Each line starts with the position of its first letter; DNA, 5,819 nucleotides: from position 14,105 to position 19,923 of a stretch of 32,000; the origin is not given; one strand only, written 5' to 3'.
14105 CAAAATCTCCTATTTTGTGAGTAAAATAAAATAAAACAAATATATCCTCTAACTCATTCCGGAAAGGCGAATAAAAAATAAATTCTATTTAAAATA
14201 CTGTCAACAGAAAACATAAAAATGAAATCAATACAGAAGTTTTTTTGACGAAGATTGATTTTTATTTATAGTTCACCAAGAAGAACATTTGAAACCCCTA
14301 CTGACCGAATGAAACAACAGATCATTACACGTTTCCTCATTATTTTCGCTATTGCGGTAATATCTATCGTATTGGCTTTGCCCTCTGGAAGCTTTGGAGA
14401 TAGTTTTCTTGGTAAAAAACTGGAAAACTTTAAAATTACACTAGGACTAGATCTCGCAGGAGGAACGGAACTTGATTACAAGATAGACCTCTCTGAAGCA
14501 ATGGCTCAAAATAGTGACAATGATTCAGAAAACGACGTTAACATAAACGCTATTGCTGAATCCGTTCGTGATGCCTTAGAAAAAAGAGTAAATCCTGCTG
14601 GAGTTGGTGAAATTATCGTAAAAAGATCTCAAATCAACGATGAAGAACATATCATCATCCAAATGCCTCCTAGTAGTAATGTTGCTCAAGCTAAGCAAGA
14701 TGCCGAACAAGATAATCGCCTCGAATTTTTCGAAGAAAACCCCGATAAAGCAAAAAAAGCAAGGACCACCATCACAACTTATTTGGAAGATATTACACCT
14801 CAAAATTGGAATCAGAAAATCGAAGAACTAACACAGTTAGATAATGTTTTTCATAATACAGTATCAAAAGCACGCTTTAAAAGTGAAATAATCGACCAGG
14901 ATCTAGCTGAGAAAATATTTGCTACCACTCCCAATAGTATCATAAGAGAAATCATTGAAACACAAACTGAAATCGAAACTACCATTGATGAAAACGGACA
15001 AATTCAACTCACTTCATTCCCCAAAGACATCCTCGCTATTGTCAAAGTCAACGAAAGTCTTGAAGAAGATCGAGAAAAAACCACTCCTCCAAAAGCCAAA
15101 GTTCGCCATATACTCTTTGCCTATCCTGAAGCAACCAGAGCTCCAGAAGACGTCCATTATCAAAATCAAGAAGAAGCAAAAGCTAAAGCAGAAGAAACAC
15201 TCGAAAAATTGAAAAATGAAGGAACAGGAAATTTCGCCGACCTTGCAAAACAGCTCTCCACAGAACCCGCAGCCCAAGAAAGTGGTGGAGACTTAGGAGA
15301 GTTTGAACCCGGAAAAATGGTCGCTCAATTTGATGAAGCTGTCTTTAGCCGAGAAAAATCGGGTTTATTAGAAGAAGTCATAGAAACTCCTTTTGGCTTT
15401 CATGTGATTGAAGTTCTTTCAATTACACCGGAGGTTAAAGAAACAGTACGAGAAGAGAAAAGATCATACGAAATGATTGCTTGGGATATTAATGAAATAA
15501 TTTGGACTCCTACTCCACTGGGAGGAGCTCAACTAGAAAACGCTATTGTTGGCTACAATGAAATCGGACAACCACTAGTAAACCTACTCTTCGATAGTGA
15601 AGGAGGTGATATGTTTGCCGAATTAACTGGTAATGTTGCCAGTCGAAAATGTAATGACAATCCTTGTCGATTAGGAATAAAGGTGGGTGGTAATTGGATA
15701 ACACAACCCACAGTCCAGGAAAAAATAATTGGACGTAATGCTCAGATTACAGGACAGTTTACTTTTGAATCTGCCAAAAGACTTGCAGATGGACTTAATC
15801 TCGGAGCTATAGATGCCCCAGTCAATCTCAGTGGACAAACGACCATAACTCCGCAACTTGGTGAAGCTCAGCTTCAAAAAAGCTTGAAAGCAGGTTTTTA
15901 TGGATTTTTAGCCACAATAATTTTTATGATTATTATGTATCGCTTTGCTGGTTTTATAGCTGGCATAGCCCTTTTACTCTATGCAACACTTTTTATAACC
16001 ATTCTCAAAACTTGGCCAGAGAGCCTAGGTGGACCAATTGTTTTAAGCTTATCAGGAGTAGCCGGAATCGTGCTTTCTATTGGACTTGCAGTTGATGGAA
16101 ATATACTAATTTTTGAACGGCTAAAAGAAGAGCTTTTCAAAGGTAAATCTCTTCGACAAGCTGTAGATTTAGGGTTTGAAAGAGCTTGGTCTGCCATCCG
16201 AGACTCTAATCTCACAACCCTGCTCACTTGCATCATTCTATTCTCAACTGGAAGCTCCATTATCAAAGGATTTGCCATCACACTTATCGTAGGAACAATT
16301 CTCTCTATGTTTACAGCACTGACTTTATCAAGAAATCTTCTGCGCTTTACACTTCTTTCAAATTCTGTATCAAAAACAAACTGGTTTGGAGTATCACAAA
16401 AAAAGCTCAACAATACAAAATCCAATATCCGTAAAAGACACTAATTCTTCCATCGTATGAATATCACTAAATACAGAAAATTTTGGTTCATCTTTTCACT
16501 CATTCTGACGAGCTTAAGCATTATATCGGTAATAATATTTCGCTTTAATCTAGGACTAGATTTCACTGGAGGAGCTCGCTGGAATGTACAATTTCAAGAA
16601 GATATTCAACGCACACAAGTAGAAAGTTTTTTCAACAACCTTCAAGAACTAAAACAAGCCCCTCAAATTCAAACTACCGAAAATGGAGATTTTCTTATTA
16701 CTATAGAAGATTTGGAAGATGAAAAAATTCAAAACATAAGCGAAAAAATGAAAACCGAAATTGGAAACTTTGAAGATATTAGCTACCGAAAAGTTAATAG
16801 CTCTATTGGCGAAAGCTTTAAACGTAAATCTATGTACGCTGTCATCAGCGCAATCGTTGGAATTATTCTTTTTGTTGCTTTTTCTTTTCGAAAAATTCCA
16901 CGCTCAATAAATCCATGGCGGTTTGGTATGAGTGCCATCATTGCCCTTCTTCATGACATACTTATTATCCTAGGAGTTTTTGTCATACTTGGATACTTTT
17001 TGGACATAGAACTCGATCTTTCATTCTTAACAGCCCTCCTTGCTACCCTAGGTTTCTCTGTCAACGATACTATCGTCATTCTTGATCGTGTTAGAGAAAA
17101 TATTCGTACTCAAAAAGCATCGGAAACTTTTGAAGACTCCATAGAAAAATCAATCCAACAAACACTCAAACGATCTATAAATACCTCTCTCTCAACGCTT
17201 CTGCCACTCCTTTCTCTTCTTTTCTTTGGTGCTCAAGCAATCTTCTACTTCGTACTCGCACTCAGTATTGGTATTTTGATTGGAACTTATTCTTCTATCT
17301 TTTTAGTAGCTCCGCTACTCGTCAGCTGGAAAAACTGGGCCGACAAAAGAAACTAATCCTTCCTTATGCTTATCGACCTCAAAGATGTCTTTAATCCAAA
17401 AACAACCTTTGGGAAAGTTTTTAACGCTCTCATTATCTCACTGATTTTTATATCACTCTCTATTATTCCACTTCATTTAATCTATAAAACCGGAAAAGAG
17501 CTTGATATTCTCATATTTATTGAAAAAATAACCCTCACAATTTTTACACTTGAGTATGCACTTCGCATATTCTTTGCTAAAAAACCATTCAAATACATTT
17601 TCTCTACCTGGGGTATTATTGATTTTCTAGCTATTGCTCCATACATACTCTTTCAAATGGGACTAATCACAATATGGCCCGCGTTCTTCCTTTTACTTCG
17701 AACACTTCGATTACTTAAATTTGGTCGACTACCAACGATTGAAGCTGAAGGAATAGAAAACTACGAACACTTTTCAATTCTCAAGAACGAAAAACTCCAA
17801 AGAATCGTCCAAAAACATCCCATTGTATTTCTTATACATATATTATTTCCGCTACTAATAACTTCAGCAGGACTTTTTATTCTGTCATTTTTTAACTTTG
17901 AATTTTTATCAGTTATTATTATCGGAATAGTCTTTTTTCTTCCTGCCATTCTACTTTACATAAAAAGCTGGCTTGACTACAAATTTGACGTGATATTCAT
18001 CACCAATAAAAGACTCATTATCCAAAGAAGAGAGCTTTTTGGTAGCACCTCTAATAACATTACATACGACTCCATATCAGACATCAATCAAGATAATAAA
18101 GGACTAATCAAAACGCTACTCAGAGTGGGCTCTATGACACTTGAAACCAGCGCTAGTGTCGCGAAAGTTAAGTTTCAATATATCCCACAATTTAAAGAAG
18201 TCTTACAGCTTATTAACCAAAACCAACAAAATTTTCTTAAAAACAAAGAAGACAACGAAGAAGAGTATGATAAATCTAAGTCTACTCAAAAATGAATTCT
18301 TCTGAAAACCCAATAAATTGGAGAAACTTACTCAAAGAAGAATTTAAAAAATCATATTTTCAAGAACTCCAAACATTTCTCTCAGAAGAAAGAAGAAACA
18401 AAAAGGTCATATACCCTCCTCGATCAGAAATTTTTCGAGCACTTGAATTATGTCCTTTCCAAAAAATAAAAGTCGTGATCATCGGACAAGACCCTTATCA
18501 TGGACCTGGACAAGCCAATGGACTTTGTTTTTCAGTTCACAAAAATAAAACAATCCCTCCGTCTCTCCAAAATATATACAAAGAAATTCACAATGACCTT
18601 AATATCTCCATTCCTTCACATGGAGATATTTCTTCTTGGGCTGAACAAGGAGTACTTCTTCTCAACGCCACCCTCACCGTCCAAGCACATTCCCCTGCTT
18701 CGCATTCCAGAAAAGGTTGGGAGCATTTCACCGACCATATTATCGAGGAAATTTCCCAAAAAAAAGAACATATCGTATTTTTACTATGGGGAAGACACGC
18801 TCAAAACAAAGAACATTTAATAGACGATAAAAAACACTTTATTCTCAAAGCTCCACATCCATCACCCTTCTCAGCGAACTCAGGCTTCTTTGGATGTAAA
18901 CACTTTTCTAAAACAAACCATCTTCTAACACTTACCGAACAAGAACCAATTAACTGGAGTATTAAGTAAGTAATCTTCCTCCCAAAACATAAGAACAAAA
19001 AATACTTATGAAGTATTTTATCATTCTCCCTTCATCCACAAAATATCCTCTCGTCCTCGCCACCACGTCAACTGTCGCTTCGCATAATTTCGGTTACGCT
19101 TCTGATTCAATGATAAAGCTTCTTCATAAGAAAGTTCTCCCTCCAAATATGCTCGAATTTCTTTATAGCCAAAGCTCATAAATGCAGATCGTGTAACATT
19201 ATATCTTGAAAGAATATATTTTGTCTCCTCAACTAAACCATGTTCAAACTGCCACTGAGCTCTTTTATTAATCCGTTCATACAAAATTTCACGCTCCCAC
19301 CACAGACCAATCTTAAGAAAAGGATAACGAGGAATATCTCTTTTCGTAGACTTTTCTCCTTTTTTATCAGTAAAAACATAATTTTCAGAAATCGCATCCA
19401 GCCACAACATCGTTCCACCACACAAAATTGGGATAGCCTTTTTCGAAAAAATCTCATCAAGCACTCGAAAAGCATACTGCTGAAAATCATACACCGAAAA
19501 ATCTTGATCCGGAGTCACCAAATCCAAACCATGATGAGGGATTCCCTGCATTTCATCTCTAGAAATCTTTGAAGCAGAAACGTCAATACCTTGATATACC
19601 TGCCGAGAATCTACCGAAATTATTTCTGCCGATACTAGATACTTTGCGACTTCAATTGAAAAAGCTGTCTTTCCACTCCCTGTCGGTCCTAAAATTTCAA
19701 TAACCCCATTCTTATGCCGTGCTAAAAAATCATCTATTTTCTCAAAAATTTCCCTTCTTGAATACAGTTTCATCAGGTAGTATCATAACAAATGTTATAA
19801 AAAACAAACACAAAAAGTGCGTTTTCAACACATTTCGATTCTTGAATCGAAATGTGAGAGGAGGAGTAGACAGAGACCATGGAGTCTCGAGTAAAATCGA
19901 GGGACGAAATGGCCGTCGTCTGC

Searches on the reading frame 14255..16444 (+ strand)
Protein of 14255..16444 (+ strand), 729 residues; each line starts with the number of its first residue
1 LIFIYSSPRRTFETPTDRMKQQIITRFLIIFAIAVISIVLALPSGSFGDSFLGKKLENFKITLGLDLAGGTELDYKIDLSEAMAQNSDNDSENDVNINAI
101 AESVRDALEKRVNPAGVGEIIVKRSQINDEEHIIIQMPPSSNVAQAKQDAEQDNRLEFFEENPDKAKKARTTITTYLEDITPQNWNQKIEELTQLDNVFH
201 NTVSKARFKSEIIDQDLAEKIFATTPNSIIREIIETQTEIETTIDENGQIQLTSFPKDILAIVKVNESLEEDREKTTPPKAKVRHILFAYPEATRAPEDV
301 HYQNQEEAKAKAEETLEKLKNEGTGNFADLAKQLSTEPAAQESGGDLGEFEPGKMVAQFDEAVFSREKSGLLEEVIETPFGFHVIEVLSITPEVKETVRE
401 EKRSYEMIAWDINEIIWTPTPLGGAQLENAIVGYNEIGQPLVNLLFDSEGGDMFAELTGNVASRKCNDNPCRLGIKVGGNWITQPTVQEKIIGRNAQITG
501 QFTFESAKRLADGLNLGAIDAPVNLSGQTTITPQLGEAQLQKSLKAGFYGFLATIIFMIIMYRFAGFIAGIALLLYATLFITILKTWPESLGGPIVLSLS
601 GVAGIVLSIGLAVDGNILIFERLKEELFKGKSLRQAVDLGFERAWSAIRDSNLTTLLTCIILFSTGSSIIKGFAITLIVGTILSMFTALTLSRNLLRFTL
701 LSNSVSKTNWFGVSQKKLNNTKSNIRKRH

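Call 8: search_protein_families(library=pfam, proteins=[window:14255-16444:+], max_evalue=0.001)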
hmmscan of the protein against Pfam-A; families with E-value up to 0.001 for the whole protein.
window:14255-16444:+ (729 aa): 8 families
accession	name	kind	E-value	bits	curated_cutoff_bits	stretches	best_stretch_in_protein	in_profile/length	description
PF13616.12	Rotamase_3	-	1e-25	91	22.5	1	275-389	10-114/116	PPIC-type PPIASE domain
PF00639.27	Rotamase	-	1.1e-20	74.8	21.7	1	285-387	1-95/97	PPIC-type PPIASE domain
PF22599.2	SecDF_P1_head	-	7.4e-17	61.7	27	1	421-520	20-113/114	SecDF, P1 head subdomain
PF02355.23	SecD_SecF_C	-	4.5e-12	46.2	20.5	1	528-697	18-184/189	Protein export membrane protein SecD/SecF, C-terminal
PF03176.21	MMPL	-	3.9e-09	36.3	20.5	1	520-692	122-295/333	MMPL family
PF13145.12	Rotamase_2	-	4.9e-07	31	27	1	299-396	39-114/121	PPIC-type PPIASE domain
PF00873.25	ACR_tran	-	4.8e-05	21.7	28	1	553-712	340-503/1021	AcrB/AcrD/AcrF family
PF21760.3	SecD_1st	-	5.5e-05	23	27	1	104-160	4-57/60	Protein translocase subunit SecDF, P1 domain, N-terminal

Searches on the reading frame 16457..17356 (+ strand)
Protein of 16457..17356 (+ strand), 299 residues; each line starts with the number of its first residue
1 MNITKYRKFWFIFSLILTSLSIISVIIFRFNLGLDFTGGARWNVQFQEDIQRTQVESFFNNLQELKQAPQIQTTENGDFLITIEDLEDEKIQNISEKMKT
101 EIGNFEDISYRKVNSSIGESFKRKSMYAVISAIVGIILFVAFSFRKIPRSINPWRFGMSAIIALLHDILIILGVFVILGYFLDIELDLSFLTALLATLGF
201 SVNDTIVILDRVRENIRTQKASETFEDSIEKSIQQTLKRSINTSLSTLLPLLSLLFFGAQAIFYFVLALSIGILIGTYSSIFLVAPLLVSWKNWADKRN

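Call 8: search_protein_families(library=pfam, proteins=[window:16457-17356:+], max_evalue=0.001)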
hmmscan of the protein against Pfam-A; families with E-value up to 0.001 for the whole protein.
window:16457-17356:+ (299 aa): 2 families
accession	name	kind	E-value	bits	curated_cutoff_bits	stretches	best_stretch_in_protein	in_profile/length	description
PF02355.23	SecD_SecF_C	-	1.8e-53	181.2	20.5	1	97-293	4-188/189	Protein export membrane protein SecD/SecF, C-terminal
PF07549.19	Sec_GG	-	3.4e-05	23.7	20.3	1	23-47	1-25/28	SecD/SecF GG Motif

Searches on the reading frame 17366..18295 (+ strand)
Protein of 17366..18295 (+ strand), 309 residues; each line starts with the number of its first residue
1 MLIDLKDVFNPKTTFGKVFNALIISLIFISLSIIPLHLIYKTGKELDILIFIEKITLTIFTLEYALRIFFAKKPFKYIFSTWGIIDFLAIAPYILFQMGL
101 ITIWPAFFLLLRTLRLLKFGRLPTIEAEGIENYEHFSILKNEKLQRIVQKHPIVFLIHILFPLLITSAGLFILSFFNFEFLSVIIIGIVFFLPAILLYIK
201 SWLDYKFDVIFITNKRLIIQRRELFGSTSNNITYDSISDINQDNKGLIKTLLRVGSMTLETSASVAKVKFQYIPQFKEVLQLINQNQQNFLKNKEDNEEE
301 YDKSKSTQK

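Call 8: search_protein_families(library=pfam, proteins=[window:17366-18295:+], max_evalue=0.001)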
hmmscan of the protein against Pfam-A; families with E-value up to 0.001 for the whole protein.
window:17366-18295:+ (309 aa): 3 families
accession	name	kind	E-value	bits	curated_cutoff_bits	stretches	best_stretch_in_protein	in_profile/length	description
PF00520.37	Ion_trans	-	6.5e-11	42.3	25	1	17-121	2-107/241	Ion transport protein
PF14470.12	bPH_3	-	8e-07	29.9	23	1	195-273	7-81/95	Bacterial PH domain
PF03703.20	bPH_2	-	0.00063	20.4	22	0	208-282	4-77/78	Bacterial PH domain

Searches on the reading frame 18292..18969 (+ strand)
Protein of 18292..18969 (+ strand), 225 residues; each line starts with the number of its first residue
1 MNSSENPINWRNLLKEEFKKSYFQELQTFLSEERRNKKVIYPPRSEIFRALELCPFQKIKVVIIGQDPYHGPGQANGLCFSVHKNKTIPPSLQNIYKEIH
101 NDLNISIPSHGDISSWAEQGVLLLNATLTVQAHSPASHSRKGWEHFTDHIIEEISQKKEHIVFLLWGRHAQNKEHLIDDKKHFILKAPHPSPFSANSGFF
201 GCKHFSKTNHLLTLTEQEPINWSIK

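Call 8: search_protein_families(library=pfam, proteins=[window:18292-18969:+], max_evalue=0.001)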
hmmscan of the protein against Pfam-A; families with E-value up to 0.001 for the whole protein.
window:18292-18969:+ (225 aa): 1 family
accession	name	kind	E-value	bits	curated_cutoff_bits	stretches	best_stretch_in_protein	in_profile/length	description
PF03167.25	UDG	-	1.9e-19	70.6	24.3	1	56-212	6-140/141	Uracil DNA glycosylase superfamily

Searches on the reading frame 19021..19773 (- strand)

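Call 9: search_protein_families(library=pfam, proteins=[window:19021-19773:-], max_evalue=0.001)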
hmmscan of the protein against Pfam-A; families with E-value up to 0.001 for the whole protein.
window:19021-19773:- (250 aa): 2 families
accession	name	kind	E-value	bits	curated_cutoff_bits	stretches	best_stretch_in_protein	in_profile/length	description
PF01715.23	IPPT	-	3.6e-50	171.4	23.6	2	143-240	147-242/243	IPP transferase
PF01745.22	IPT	-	2.6e-06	27.5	20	1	25-80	4-58/233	Isopentenyl transferase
